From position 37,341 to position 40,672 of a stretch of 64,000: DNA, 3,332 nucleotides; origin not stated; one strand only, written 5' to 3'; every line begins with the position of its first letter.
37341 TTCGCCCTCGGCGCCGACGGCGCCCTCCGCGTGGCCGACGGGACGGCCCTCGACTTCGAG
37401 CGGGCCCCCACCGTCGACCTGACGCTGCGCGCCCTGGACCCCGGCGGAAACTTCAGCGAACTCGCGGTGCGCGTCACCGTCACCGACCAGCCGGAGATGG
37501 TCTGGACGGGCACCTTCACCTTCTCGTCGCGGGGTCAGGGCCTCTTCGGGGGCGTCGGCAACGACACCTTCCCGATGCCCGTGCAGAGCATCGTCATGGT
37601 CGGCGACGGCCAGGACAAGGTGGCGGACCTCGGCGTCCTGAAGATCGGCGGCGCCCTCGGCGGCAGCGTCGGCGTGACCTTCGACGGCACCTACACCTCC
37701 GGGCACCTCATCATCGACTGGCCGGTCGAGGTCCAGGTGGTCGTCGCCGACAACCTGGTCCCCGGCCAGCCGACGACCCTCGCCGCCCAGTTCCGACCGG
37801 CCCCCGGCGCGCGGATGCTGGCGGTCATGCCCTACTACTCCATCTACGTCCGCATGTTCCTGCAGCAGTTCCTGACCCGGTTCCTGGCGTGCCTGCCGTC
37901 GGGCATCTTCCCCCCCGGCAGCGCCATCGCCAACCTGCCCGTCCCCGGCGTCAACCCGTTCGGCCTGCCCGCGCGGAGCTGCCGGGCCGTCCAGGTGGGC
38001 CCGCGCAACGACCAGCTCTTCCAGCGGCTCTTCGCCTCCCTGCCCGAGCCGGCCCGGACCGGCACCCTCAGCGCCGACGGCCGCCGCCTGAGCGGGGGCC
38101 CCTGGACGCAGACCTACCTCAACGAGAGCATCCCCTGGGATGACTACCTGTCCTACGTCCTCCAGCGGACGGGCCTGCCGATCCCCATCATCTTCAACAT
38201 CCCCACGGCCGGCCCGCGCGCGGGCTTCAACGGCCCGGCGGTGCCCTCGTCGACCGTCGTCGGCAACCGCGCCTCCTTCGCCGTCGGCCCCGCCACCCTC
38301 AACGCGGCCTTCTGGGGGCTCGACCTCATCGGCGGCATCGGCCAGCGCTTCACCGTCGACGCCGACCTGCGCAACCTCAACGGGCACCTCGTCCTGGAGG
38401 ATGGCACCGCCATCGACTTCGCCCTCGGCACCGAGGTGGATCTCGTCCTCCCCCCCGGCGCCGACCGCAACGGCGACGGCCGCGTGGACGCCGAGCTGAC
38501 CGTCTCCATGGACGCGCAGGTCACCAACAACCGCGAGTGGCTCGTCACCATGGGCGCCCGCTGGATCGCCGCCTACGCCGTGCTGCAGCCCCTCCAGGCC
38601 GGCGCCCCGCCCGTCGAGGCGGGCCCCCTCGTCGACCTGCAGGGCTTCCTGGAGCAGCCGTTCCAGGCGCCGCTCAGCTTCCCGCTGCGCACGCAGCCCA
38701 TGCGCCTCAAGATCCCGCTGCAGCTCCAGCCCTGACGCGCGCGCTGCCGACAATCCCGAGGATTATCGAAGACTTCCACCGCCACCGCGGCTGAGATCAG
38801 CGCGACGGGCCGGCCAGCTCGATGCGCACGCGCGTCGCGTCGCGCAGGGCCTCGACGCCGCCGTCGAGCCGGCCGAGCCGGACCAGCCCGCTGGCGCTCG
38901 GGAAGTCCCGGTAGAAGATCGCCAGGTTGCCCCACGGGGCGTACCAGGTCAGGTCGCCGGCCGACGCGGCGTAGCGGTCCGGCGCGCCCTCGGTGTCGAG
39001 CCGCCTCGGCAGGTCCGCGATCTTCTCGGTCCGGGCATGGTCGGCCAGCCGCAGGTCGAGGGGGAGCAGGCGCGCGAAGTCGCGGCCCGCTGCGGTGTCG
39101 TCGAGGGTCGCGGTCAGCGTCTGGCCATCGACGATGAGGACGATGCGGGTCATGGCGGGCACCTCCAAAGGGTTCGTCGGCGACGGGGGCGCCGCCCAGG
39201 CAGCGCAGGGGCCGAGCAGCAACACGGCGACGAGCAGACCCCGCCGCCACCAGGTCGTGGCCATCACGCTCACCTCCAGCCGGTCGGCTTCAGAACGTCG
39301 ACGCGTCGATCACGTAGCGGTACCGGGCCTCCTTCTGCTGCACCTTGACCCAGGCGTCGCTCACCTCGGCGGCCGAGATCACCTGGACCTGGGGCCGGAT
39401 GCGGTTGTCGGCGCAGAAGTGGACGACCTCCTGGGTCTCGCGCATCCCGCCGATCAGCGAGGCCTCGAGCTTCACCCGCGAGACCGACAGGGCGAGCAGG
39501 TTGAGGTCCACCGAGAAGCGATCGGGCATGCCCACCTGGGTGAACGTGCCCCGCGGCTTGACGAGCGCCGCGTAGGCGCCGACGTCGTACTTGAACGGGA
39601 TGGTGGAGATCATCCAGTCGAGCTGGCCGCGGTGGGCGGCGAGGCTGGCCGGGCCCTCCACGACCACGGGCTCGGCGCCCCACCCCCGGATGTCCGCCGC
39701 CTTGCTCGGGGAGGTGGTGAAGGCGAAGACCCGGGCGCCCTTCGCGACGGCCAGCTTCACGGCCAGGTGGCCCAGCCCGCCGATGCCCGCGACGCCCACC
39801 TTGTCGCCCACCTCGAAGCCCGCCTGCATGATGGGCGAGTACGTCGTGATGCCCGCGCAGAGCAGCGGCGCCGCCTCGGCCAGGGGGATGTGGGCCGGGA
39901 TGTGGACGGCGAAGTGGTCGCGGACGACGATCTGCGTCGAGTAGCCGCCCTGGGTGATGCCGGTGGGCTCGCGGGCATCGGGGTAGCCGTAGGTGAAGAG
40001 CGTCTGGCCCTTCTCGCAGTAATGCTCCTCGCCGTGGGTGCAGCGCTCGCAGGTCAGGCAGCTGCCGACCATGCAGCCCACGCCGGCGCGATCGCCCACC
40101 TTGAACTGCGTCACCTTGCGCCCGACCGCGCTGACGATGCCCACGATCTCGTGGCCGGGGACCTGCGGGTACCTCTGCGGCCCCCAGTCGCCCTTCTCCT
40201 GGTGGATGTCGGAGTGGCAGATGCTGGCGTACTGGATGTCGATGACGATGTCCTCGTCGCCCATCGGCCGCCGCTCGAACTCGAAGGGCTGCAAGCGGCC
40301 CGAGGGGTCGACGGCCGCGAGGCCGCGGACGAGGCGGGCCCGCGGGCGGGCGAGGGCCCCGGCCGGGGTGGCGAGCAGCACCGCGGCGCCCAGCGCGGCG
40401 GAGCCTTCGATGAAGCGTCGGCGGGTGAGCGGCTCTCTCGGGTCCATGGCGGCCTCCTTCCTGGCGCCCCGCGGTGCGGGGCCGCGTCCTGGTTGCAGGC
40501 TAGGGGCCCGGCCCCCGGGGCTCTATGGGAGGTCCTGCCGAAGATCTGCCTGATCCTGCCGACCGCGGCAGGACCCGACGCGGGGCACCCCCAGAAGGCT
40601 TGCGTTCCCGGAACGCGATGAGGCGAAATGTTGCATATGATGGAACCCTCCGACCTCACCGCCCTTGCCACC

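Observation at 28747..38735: Roughly 10-kb giant adhesin-like lipoprotein with ~55 tandem six-Cys repeats followed by IPT, FG-GAP, RTX and cadherin-like modules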

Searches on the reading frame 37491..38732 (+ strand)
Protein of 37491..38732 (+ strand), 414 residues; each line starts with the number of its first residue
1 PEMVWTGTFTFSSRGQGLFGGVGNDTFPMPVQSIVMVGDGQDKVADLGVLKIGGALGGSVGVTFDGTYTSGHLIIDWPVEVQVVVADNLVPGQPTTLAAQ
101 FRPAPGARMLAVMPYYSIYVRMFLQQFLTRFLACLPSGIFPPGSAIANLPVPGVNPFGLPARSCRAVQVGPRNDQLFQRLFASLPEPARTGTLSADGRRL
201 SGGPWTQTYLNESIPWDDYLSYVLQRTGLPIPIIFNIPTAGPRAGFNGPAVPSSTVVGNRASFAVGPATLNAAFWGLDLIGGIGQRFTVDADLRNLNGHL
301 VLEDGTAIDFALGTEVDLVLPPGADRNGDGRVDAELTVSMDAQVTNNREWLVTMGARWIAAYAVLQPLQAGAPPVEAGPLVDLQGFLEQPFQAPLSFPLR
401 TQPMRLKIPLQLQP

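Call 46: search_protein_families(library=pfam, proteins=[window:37491-38732:+], max_evalue=10)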
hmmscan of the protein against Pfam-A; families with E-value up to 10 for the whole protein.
window:37491-38732:+ (414 aa): 0 families

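Call 51: search_protein_representatives(protein=window:37491-38732:+)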
Query: 414 residues. Proteins with E-value up to 0.001 (for the whole library): 19; up to 1e-10: 6; up to 1e-30: 4. The best 19 are listed.
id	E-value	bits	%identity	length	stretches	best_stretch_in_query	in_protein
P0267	4.9e-272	918.4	94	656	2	1-414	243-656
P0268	8.3e-125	433.3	49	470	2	3-414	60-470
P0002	7.9e-54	199.5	36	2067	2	163-414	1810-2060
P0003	2.1e-46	175.0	34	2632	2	169-391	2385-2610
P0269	3.4e-21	92.0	45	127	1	293-412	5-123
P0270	8.8e-15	70.8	39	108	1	308-414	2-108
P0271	3.6e-10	55.6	35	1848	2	292-383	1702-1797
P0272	1.8e-07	46.7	31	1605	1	270-366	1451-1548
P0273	2.3e-06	43.1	34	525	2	293-350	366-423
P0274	2.3e-06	43.1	29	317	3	288-384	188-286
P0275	3.4e-06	42.5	34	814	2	292-348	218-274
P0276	3.4e-06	42.5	32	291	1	282-369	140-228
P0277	4.2e-05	38.9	26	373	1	50-346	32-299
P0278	6.0e-05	38.4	27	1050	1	10-360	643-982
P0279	1.7e-04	36.9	36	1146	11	189-253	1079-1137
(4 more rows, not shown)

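Call 59: list_cluster_members(proteins=[P0267, window:28747-30126:+, window:32502-38732:+])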
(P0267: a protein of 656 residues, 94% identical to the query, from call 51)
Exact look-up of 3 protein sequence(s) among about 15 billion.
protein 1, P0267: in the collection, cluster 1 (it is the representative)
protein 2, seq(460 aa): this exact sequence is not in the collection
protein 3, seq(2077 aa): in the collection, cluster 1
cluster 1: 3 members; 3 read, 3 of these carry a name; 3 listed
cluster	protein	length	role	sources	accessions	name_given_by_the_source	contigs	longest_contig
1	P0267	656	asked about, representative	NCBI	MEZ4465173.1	MAG: cadherin repeat domain-containing protein [bacterium]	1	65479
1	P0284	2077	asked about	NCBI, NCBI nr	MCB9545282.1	MAG: FG-GAP repeat protein [Myxococcales bacterium] | FG-GAP repeat protein [Myxococcales bacterium]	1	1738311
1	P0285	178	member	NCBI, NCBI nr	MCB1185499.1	VCBS repeat-containing protein, partial [bacterium] | VCBS repeat-containing protein [bacterium]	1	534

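Call 60: predict_structure(alignment_id=A4)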
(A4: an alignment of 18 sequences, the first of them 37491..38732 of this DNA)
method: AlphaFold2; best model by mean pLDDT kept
length: 414 residues; sequences in the alignment: 18
mean_pLDDT: 84.0   pTM: 0.73
mean pLDDT of the five models: 84.0, 82.5, 82.3, 81.9, 81.2
residues with pLDDT >= 90: 187; 70-90: 176; 50-70: 24; < 50: 27
segments of 3 or more residues with pLDDT < 50: 229-255
pLDDT, mean of each block of 10 residues (from residue 1): 91 92 88 88 88 91 89 95 92 92 95 91 89 86 81 86 88 83 85 93 89 57 55 37 40 53 81 78 90 95 95 92 91 95 95 83 86 84 77 92 93 88
secondary structure, 60 per line:
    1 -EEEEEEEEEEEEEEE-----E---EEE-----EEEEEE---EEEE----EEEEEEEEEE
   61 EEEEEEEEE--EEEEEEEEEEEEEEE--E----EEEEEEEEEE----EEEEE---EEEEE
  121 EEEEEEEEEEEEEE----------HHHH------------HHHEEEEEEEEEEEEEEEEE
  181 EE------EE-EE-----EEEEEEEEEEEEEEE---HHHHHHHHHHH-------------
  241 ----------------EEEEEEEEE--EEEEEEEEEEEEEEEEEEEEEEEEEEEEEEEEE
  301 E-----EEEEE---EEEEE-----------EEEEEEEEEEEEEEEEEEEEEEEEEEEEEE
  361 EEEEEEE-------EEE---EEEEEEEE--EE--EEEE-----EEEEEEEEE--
elements in order: E2-16 E26-28 E34-39 E43-46 E51-69 E72-86 E94-103 E108-112 E116-134 H145-148 E164-182 E199-213 H217-227 E257-265 E268-301 E307-311 E315-319 E331-367 E375-377 E381-388 E395-398 E404-412

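Call 64: find_encoding_contigs(protein=P0267, flank=10000, max_places=3)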
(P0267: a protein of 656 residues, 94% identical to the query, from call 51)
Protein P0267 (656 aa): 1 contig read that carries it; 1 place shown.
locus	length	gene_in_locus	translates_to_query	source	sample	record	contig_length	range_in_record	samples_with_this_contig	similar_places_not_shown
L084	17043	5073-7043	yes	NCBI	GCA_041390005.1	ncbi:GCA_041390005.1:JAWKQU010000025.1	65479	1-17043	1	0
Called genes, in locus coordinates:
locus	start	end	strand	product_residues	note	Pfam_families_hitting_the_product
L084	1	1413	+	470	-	?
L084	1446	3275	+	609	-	-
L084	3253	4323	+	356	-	PF01839:FG-GAP (weak), PF13517:FG-GAP_3 (faint)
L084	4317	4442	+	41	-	-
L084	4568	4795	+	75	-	-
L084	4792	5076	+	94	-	PF00353:HemolysinCabind (weak)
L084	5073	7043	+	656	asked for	-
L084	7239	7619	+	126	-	-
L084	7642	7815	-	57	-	-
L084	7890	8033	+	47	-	-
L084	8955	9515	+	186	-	PF03807:F420_oxidored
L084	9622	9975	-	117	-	PF06841:Phage_T4_gp19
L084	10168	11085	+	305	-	PF00126:HTH_1, PF03466:LysR_substrate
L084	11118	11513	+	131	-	PF08818:DUF1801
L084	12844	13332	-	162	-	PF08327:AHSA1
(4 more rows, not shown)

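Call 67: fold_search(model_id=the predicted structure, library=pdb)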
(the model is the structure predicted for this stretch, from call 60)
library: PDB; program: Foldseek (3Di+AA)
matches with E <= 10: 465; with E <= 0.001: 0
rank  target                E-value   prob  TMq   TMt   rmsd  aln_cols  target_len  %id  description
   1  7pag                  7.3e-03  0.10  0.08  0.07  49.0       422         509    6  The pore conformation of lymphocyte perforin (released 2022-02-16)
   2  8b0f_B                1.0e-02  0.08  0.08  0.06  47.8       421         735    5  CryoEM structure of C5b8-CD59 (released 2023-02-22)
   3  6h03_G                1.1e-02  0.13  0.10  0.09  51.1       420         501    5  OPEN CONFORMATION OF THE MEMBRANE ATTACK COMPLEX (released 2018-12-19)
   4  5fmw_A                1.1e-02  0.05  0.06  0.06  51.3       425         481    6  The poly-C9 component of the Complement Membrane Attack Complex (released 2016-02-17)
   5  8b0g_B                1.3e-02  0.07  0.08  0.05  48.1       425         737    5  2C9, C5b9-CD59 structure (released 2023-02-22)
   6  5ly6                  2.2e-02  0.08  0.11  0.10  30.4       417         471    8  CryoEM structure of the membrane pore complex of Pneumolysin at 4.5A (released 2017-04-05)
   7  6h04_B                2.2e-02  0.03  0.06  0.04  50.8       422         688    6  Closed conformation of the Membrane Attack Complex (released 2018-12-19)
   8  8b0g_D                4.3e-02  0.15  0.14  0.12  43.3       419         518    7  2C9, C5b9-CD59 structure (released 2023-02-22)
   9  4v2t_1                5.3e-02  0.06  0.10  0.09  46.7       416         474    5  Membrane embedded pleurotolysin pore with 13 fold symmetry (released 2015-02-18)
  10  4v2t_A                5.3e-02  0.06  0.10  0.09  46.7       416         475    5  Membrane embedded pleurotolysin pore with 13 fold symmetry (released 2015-02-18)
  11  8a1d_A                6.4e-02  0.08  0.10  0.09  47.9       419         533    6  Structure of murine perforin-2 (Mpeg1) pore in ring form (released 2022-07-20)
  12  6h03_B                6.8e-02  0.01  0.05  0.04  50.0       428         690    5  OPEN CONFORMATION OF THE MEMBRANE ATTACK COMPLEX (released 2018-12-19)
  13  8b0f_C                7.5e-02  0.04  0.08  0.05  47.6       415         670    5  CryoEM structure of C5b8-CD59 (released 2023-02-22)
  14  9do6_C                8.7e-02  0.09  0.12  0.12  41.5       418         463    6  Membrane-spanning OlyA/PlyB pore complex focused refinement (released 2025-09-24)
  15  6h03_C                9.1e-02  0.06  0.10  0.09  51.8       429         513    6  OPEN CONFORMATION OF THE MEMBRANE ATTACK COMPLEX (released 2018-12-19)
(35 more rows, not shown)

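Call 79: search_solved_structures(query=A4, max_evalue=10)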
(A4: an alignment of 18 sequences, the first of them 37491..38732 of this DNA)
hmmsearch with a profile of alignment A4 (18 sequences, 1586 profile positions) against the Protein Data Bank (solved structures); distinct sequences matched with E-value up to 10: 263 (the best 60 are shown).
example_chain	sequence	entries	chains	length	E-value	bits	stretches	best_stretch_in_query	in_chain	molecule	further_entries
8vy2_A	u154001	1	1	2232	5e-72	246.2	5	1021-1210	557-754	Cadherin EGF LAG seven-pass G-type receptor 1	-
6vg4_A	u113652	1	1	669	5.2e-35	123.5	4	1023-1157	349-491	Protocadherin-10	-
5szq_A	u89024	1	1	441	3.2e-31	110.9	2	1021-1210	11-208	Protocadherin gamma-A4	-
6e6b_A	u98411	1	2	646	3.9e-31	110.7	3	1024-1210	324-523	Protocadherin gamma B4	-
5w4t_C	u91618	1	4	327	5.9e-31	110.1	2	1022-1181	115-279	Cadherin 23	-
5tfk_A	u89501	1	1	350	2.1e-30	108.3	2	1021-1212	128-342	Cadherin-23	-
5i8d_A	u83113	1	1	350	6.4e-30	106.6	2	1021-1212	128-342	Cadherin-23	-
5szn_A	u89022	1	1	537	7e-30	106.5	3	1022-1207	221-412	Protocadherin gamma A9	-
5un2_A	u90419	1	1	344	1e-29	106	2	1021-1212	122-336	Cadherin-23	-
7sz8_A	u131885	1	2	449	5.7e-29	103.5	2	1021-1214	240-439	Cadherin EGF LAG seven-pass G-type receptor 1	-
5v5x_A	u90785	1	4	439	7.4e-29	103.1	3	1019-1212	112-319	MCG133388, isoform CRA_y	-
5uz8_A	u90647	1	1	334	9.9e-29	102.7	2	1023-1216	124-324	Cadherin-23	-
5t9t_A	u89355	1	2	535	5.4e-28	100.3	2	1014-1211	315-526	Protocadherin gamma B2-alpha C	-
5ulu_A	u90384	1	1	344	3.7e-27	97.5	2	1021-1212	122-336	Cadherin-23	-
5eqx_A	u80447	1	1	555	5.2e-27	97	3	1023-1196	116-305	Desmoglein-3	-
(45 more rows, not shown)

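Call 80: search_protein_families(library=pfam, alignment_id=A4, max_evalue=0.01)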
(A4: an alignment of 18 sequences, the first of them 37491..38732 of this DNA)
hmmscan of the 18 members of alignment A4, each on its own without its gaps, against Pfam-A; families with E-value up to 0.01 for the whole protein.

A. member 1, window:37491-38732:+ (414 aa): 0 families

B. families by the number of members that match (of 18 scanned): 16 families
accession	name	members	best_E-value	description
PF01839.29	FG-GAP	5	4.1e-35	FG-GAP repeat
PF00028.23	Cadherin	4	4.1e-21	Cadherin domain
PF13517.12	FG-GAP_3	3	6.2e-44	FG-GAP-like repeat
PF00353.25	HemolysinCabind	3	1.9e-09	RTX calcium-binding nonapeptide repeat (4 copies)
PF17963.7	Big_9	2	1e-06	Bacterial Ig domain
PF07691.17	PA14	1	3.8e-27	PA14 domain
PF14783.12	BBS2_Mid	1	2.7e-07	Ciliary BBSome complex subunit 2, middle region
PF11617.13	Cu-binding_MopE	1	4.8e-07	Putative metal-binding motif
PF00404.24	Dockerin_1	1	3.2e-06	Dockerin type I domain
PF12256.14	TcdB_toxin_midN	1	4.3e-06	Insecticide toxin TcdB middle/N-terminal region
PF23743.1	Beta-prop_BBS7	1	5e-06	BBS7 beta-propeller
PF10528.15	GLEYA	1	9.9e-06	GLEYA domain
PF02412.23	TSP_3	1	1.7e-05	Thrombospondin type 3 repeat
PF17803.7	Cadherin_4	1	0.0026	Bacterial cadherin-like domain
PF23592.1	Cadherin_CELSR2_9th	1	0.0043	CELSR2-like, ninth cadherin domain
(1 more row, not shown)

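Call 81: search_solved_structures(query=window:37491-38732:+, max_evalue=10)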
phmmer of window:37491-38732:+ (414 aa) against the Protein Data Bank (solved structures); distinct sequences matched with E-value up to 10: 3.
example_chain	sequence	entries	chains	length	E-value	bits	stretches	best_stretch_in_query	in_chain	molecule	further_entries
2f9t_A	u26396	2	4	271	0.042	15.8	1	299-391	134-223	Pantothenate Kinase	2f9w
6nxj_A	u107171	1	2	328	0.39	12.6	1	301-388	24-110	FAD:protein FMN transferase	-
6nxi_A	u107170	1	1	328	0.39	12.6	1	301-388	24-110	FAD:protein FMN transferase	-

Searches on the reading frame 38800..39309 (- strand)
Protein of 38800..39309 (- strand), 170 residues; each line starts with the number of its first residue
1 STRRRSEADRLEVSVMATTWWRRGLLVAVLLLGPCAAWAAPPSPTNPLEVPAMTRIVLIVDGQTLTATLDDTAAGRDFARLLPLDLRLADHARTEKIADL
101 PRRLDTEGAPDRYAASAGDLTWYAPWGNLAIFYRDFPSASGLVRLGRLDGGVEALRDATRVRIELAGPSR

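Call 26: find_encoding_contigs(protein=window:38800-39264:-, flank=10000, max_places=3)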
Protein seq(155 aa) (155 aa): 1 contig read that carries it; 1 place shown.
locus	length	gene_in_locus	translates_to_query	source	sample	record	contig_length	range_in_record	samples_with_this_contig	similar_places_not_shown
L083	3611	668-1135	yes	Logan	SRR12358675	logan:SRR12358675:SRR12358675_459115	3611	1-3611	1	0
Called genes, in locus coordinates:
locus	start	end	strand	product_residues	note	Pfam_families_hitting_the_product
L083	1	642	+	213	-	?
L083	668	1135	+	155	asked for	PF18050:Cyclophil_like2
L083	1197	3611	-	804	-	?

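Call 76: search_protein_families(library=pfam, proteins=[window:38800-39309:-], max_evalue=0.001)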
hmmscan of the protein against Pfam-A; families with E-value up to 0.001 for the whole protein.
window:38800-39309:- (170 aa): 1 family
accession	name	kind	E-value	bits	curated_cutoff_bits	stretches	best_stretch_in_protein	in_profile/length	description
PF18050.6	Cyclophil_like2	-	4.5e-32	110.9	22.7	1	58-163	1-114/115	Cyclophilin-like family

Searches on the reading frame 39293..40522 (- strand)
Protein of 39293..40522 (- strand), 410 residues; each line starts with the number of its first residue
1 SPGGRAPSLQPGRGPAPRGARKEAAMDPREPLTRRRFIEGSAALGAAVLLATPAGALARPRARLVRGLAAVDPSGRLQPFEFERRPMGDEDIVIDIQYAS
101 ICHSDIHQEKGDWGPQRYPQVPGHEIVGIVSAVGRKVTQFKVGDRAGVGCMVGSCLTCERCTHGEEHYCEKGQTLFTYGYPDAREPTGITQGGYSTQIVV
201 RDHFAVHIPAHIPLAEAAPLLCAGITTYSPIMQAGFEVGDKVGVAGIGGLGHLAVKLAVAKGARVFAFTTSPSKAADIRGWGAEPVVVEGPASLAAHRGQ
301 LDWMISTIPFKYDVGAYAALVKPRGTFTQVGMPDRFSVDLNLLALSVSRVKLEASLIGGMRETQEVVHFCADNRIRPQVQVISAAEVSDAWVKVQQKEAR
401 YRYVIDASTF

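Call 21: find_encoding_contigs(protein=window:39293-40447:-, flank=10000, max_places=4)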
Protein seq(385 aa) (385 aa): no gene with exactly this product is on record in the collection.

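Call 76: search_protein_families(library=pfam, proteins=[window:39293-40522:-], max_evalue=0.001)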
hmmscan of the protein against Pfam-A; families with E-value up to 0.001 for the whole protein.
window:39293-40522:- (410 aa): 4 families
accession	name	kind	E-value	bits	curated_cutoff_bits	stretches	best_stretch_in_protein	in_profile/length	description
PF08240.17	ADH_N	-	1e-25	90.4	23.5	1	88-209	1-103/104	Alcohol dehydrogenase GroES-like domain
PF00107.32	ADH_zinc_N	-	9.2e-12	45.5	31.8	1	249-371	1-128/129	Zinc-binding dehydrogenase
PF10518.14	TAT_signal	-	0.00013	22.2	22.7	1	32-51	2-21/21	TAT (twin-arginine translocation) pathway signal sequence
PF13602.12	ADH_zinc_N_2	-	0.00018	22.8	27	1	282-400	2-129/134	Zinc-binding dehydrogenase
